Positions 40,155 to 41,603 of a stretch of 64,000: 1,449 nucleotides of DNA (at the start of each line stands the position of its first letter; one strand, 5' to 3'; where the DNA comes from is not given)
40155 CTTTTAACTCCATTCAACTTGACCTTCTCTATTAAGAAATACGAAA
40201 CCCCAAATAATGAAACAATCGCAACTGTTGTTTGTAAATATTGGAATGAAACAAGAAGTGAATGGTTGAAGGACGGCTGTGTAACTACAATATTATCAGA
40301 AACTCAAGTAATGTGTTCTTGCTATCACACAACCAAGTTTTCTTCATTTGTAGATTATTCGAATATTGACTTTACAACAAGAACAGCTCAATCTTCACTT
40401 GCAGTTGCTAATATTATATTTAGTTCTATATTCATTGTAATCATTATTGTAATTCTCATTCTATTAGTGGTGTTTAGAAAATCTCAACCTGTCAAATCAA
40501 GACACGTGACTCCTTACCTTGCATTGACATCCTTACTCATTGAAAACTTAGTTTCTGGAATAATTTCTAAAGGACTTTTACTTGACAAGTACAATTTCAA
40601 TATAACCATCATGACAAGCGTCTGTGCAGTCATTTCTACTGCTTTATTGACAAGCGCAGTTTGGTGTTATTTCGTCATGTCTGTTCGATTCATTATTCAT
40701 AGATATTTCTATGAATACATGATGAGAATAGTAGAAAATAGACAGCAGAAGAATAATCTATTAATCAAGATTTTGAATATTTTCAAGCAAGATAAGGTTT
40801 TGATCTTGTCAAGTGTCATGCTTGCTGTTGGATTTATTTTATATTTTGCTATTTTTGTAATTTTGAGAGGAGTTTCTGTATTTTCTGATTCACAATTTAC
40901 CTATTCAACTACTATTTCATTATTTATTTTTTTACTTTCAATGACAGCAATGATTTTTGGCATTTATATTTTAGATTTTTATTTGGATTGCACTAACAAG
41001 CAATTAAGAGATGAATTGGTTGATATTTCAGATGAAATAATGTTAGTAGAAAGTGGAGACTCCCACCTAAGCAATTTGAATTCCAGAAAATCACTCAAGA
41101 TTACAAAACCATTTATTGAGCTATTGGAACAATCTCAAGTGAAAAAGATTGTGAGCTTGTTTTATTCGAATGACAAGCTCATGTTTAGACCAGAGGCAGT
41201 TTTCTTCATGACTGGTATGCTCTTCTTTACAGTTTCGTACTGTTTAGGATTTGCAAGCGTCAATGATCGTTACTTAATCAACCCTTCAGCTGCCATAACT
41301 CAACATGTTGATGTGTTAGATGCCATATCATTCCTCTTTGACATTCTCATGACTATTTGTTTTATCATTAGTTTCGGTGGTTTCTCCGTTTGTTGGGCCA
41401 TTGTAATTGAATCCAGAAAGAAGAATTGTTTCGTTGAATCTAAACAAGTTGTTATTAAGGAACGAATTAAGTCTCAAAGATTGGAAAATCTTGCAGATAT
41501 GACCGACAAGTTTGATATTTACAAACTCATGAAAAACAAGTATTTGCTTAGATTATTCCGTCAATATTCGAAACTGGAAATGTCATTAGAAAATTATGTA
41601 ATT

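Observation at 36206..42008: Giant EGF-repeat adhesion-GPCR-like receptor with GPS motif; evidence for ongoing repeat homogenisation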

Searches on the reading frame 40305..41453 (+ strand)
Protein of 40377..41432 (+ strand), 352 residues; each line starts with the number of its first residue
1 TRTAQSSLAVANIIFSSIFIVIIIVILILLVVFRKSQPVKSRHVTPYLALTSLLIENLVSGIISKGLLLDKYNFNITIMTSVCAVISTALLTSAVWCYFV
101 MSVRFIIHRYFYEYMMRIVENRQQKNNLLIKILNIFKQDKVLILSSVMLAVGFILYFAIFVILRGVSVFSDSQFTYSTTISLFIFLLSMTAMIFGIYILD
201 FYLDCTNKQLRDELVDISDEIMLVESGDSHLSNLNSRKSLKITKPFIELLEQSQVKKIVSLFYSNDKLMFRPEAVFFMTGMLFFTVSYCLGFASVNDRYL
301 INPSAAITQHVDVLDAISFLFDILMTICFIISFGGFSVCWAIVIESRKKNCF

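Call 13: search_protein_families(library=pfam, proteins=[window:40377-41432:+], max_evalue=10)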
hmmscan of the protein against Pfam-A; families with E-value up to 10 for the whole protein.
seq(352 aa): 2 families
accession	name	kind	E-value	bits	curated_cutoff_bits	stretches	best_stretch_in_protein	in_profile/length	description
PF09221.15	Bacteriocin_IId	-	0.0097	16.5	23.6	2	307-344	11-49/67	Bacteriocin class IId cyclical uberolysin-like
PF05997.17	Nop52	-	0.21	11.6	27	1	196-259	158-203/259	Nucleolar protein,Nop52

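Call 42: search_protein_representatives(alignment_id=A3)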
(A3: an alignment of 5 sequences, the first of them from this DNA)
Query: 5 sequences, 369 profile positions. Proteins with E-value up to 0.001 (for the whole library): 99; up to 1e-10: 88; up to 1e-30: 46. The best 99 are listed.
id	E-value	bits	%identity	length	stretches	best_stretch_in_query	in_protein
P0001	4.0e-175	598.9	-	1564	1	1-369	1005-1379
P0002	9.1e-169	578.0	-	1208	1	1-369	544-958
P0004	1.5e-161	554.3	-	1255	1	1-367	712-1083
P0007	1.0e-110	387.0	-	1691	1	1-365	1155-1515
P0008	1.3e-109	383.4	-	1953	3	176-362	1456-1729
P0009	4.2e-75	269.8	-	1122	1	1-362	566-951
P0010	1.9e-68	247.9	-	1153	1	1-360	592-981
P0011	4.4e-62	227.0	-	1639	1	16-365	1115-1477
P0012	3.2e-61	224.1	-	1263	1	1-355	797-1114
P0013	1.8e-57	211.8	-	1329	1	1-363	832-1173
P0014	2.1e-57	211.6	-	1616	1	1-359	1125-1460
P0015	3.5e-57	210.9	-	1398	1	2-350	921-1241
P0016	2.0e-56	208.4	-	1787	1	1-363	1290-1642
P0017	8.0e-55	203.1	-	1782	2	1-133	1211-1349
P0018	1.1e-54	202.7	-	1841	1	1-367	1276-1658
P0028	2.2e-41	158.9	-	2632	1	1-364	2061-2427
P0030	5.3e-41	157.6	-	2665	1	1-359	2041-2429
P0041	3.8e-34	135.1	-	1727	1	1-367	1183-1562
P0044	9.1e-33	130.5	-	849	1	1-362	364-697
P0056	7.0e-28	114.4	-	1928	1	2-366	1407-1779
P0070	1.1e-22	97.4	-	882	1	1-364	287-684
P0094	7.9e-07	45.1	-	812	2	27-216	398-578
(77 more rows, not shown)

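Call 50: find_homologous_proteins(query=A4, max_evalue=0.00001)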
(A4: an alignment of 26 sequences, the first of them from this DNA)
Query A4 (26 sequences): 8000 candidates shared short words with the query, none scored E <= 0.00001.

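Call 51: search_solved_structures(query=A4, max_evalue=10, show_alignments=4)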
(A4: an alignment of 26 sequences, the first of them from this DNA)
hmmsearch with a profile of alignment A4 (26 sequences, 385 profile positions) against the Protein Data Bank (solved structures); distinct sequences matched with E-value up to 10: 4.
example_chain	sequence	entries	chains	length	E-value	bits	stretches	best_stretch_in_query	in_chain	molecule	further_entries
6x33_B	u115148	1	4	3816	2.2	10.3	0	119-148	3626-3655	Ryanodine Receptor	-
7cu3_B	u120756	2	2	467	4.2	9.4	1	222-276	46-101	Transmembrane protein FAM155A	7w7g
21nr_A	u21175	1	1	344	4.7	9.2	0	196-261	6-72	TLP-IPT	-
3vop_A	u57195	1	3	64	4.8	9.2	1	263-300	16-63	Protein A27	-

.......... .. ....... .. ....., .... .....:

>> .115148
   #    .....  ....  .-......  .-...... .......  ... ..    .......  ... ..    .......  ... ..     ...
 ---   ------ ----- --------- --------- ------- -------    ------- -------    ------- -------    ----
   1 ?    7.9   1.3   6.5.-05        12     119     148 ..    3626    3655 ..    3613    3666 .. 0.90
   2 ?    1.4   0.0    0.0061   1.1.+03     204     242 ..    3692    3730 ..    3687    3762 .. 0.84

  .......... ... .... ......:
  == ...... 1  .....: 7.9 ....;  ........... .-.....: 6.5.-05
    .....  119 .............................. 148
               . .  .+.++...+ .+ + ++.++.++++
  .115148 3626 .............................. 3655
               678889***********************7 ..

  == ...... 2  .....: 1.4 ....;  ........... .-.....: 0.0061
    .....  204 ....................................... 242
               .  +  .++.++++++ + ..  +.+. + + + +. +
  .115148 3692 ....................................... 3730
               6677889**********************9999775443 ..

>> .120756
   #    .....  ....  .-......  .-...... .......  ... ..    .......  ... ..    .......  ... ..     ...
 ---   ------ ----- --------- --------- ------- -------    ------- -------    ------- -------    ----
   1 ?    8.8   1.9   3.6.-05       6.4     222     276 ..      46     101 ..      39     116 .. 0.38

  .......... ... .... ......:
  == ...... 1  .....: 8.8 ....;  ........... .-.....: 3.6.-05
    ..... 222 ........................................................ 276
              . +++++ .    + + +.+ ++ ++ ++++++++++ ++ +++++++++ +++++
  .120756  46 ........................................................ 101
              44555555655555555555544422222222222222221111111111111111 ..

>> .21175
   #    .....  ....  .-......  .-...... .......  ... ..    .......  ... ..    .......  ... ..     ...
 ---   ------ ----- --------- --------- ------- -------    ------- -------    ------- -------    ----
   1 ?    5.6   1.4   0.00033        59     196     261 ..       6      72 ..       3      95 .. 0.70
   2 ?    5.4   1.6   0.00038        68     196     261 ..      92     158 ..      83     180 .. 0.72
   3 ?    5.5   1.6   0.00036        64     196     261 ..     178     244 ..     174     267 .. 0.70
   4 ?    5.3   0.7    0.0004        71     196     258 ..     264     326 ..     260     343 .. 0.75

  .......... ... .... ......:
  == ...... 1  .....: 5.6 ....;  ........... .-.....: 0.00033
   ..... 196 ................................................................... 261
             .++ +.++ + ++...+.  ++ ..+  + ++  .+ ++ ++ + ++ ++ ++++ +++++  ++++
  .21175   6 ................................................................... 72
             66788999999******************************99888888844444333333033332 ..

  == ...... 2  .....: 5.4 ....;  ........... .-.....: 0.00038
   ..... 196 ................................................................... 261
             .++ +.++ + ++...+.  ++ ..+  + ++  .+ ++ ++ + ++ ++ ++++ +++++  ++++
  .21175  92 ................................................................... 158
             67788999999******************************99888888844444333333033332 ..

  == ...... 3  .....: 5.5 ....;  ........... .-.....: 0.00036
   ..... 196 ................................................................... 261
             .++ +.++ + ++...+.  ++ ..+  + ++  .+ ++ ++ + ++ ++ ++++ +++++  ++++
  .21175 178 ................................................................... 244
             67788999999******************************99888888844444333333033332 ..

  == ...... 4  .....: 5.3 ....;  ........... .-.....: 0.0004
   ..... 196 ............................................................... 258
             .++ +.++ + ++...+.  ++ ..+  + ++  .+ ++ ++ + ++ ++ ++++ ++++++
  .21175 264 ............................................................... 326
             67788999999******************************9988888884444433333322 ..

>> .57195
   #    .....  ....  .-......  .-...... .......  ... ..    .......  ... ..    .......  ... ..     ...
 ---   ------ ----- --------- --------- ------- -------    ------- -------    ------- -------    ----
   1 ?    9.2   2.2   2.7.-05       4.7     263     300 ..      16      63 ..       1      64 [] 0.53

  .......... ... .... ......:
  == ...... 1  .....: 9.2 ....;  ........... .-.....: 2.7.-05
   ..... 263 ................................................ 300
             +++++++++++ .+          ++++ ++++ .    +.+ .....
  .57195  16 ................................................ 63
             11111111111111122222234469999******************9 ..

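Call 53: list_cluster_members(proteins=[P0007, P0008, P0009, P0011, P0028, P0030, P0044, P0056, P0070, P0094])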
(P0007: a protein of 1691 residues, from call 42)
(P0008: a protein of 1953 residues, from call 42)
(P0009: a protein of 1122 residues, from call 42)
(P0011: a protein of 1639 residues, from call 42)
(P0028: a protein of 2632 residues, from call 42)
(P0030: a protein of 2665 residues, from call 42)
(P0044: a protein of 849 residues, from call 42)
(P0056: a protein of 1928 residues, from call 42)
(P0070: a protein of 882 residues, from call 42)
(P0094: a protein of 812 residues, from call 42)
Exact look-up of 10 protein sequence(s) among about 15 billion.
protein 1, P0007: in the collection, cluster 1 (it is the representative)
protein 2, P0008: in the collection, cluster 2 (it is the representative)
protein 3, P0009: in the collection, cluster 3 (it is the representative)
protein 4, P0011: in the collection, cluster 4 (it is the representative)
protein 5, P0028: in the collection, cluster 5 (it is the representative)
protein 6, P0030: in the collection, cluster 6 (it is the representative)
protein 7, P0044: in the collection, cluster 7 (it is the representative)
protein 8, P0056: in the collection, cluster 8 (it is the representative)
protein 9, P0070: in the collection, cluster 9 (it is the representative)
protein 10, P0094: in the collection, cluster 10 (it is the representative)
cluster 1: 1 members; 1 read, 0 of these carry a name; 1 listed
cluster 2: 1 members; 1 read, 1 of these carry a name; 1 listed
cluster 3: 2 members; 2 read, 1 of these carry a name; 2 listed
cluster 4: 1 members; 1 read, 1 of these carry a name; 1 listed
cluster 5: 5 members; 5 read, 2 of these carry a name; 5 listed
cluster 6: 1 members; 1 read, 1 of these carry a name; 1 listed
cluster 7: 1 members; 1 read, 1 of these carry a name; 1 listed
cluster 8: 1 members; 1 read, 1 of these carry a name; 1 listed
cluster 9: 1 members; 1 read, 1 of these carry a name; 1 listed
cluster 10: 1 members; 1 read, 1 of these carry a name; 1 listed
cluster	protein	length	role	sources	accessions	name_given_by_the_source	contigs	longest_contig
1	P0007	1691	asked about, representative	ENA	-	-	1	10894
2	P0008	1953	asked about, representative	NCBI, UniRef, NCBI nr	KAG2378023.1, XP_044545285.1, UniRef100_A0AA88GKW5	hypothetical protein C9374_008645 [Naegleria lovaniensis] | EGF-like domain-containing protein n=1 Tax=Naegleria lovaniensis TaxID=51637 ... | uncharacterized protein C9374_008645 [Naegleria lovaniensis]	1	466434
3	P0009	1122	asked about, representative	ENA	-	-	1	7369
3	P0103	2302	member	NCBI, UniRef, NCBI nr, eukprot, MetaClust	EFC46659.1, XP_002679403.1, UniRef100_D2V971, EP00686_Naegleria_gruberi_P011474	predicted protein [Naegleria gruberi] | Predicted protein n=1 Tax=Naegleria gruberi TaxID=5762 RepID=D2V971_NAEGR | uncharacterized protein NAEGRDRAFT_65586 [Naegleria gruberi]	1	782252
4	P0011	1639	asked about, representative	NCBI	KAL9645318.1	hypothetical protein ABK040_002517 [Willaertia magna]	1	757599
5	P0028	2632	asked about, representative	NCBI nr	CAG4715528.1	unnamed protein product [Naegleria fowleri]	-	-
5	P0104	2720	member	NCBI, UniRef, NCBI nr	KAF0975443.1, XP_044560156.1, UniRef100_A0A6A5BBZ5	hypothetical protein FDP41_005437 [Naegleria fowleri] | Uncharacterized protein n=1 Tax=Naegleria fowleri TaxID=5763 RepID=A0A6A5BBZ5_NAEFO | uncharacterized protein FDP41_005437 [Naegleria fowleri]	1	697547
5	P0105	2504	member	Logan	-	-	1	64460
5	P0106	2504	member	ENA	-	-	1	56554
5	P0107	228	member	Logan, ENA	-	-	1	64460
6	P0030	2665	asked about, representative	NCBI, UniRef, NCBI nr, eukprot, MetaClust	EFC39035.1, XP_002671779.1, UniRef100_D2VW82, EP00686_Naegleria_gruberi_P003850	predicted protein [Naegleria gruberi] | Predicted protein n=1 Tax=Naegleria gruberi TaxID=5762 RepID=D2VW82_NAEGR | uncharacterized protein NAEGRDRAFT_73289 [Naegleria gruberi]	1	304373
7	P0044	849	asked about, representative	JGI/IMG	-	hypothetical protein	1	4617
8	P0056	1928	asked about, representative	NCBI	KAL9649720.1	hypothetical protein ABK040_009535 [Willaertia magna]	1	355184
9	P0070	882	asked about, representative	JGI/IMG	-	hypothetical protein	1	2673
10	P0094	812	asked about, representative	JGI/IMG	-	pimeloyl-ACP methyl ester carboxylesterase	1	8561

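Call 57: predict_structure(alignment_id=A4)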
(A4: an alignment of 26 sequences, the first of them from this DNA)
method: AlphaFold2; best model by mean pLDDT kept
length: 383 residues; sequences in the alignment: 26
mean_pLDDT: 77.0   pTM: 0.76
mean pLDDT of the five models: 77.0, 75.8, 74.3, 73.3, 73.0
residues with pLDDT >= 90: 104; 70-90: 175; 50-70: 58; < 50: 46
segments of 3 or more residues with pLDDT < 50: 1-10, 15-20, 249-275
pLDDT, mean of each block of 10 residues (from residue 1): 33 48 61 90 97 94 89 91 83 64 73 87 90 78 68 82 86 89 85 81 88 93 86 56 53 43 44 53 69 88 94 85 75 84 92 95 91 74 59
secondary structure, 60 per line:
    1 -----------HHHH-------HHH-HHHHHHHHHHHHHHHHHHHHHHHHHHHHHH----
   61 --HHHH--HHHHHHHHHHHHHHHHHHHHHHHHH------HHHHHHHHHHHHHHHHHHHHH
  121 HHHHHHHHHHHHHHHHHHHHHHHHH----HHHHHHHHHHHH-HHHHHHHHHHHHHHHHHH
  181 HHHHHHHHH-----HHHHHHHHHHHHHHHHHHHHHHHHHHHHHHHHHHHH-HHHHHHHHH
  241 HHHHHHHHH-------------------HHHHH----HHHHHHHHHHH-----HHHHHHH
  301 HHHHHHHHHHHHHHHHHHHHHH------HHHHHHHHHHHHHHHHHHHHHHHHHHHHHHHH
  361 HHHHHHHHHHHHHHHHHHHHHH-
elements in order: H12-15 H27-56 H63-66 H69-93 H100-145 H150-161 H163-189 H195-230 H232-249 H269-273 H278-288 H294-322 H329-382

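Call 59: fold_search(model_id=the predicted structure, library=pdb)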
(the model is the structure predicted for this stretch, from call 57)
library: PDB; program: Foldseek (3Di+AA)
matches with E <= 10: 469; with E <= 0.001: 0
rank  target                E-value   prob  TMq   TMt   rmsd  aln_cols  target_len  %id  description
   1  7piv_R                2.2e-02  1.00  0.39  0.53   7.5       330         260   12  Active Melanocortin-4 receptor (MC4R)- Gs protein complex bound to agonist NDP-alpha-MSH at 2.86 A resolution. (released 2021-11-17)
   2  6do1_A                2.8e-02  0.99  0.35  0.40   9.3       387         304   11  Structure of nanobody-stabilized angiotensin II type 1 receptor bound to S1I8 (released 2019-01-30)
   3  6os0_A                3.0e-02  0.72  0.24  0.24  24.9       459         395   10  Structure of synthetic nanobody-stabilized angiotensin II type 1 receptor bound to angiotensin II (released 2020-02-19)
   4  8u1u_A                4.7e-02  0.98  0.35  0.36   9.5       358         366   12  Structure of a class A GPCR/agonist complex (released 2023-12-20)
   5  7xxh_R                6.8e-02  0.99  0.38  0.46  11.3       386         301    9  Cryo-EM structure of the purinergic receptor P2Y1R in complex with 2MeSADP and G11 (released 2023-06-07)
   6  9jr0_B                8.5e-02  1.00  0.40  0.24   8.3       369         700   10  GABA-DGABAB-Gi-complex (released 2025-10-22)
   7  8irv_R                8.9e-02  0.99  0.42  0.54   8.3       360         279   10  Dopamine Receptor D5R-Gs-Rotigotine complex (released 2023-06-07)
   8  7xw7_R                8.9e-02  0.99  0.41  0.30   9.6       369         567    9  TSHR-K1-70 complex (released 2022-08-17)
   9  9llh_R                8.9e-02  0.98  0.38  0.49  10.7       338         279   12  Cryo-EM structure of D1R-Gs in complex with de novo designed agonist-positive allosteric GEM targeting TM5/6/7 (released 2026-03-04)
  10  9k6l_R                1.2e-01  0.97  0.36  0.47   9.4       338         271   13  Cryo-EM structure of GPCR16-Gi2 complex (released 2025-04-02)
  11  7wig_R                1.3e-01  0.99  0.42  0.55   8.2       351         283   11  Cryo-EM structure of the L-054,264-bound human SSTR2-Gi1 complex (released 2022-06-01)
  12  7xbx_R                1.3e-01  0.99  0.43  0.46   8.3       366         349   11  Cryo-EM structure of the human chemokine receptor CX3CR1 in complex with CX3CL1 and Gi1 (released 2022-07-13)
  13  8iru_R                1.3e-01  0.94  0.35  0.45   9.4       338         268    9  Dopamine Receptor D4R-Gi-Rotigotine complex (released 2023-06-21)
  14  7f1q_R                1.3e-01  0.94  0.37  0.38  10.7       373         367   12  Cryo-EM structure of the chemokine receptor CCR5 in complex with MIP-1a and Gi (released 2021-07-14)
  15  8ge3_R                1.3e-01  0.98  0.41  0.53   8.3       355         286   11  CryoEM structure of beta-2-adrenergic receptor in complex with nucleotide-free Gs heterotrimer (#4 of 20) (released 2024-03-06)
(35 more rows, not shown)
